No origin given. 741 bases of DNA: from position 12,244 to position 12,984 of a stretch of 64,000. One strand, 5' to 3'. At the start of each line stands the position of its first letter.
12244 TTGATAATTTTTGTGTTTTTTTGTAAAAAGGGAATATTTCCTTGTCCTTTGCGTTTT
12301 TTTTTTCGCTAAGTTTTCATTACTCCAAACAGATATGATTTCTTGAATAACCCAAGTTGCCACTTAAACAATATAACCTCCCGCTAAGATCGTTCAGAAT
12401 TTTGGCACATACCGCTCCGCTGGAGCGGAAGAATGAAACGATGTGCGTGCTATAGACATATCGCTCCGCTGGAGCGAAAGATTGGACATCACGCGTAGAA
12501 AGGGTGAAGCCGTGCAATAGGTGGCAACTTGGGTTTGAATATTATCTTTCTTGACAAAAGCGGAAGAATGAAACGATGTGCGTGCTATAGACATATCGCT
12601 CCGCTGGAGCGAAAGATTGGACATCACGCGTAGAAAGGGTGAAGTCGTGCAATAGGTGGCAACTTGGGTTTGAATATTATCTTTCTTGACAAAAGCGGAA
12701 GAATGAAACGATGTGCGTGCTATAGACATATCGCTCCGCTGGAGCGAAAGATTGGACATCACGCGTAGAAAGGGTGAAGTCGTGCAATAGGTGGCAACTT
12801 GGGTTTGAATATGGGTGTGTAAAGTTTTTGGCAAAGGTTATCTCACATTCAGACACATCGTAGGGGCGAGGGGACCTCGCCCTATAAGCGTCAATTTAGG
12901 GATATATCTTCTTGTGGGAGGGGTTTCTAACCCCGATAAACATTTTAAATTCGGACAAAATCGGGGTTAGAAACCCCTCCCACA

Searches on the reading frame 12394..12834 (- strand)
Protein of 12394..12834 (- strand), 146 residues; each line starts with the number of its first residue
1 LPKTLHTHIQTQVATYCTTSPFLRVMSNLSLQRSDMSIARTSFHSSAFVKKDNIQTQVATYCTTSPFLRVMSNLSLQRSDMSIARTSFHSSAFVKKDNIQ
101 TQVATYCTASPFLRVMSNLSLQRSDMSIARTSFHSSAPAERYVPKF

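Call 57: search_protein_families(library=pfam, proteins=[window:12394-12834:-], max_evalue=0.01)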
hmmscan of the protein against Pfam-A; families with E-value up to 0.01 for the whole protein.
window:12394-12834:- (146 aa): 2 families
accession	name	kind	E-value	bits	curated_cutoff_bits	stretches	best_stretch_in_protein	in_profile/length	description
PF20441.4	TerL_nuclease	-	0.003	17.2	24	0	3-50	40-86/286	Terminase large subunit, endonuclease domain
PF11730.13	DUF3297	-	0.0085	16.4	27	0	96-124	27-55/71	Protein of unknown function (DUF3297)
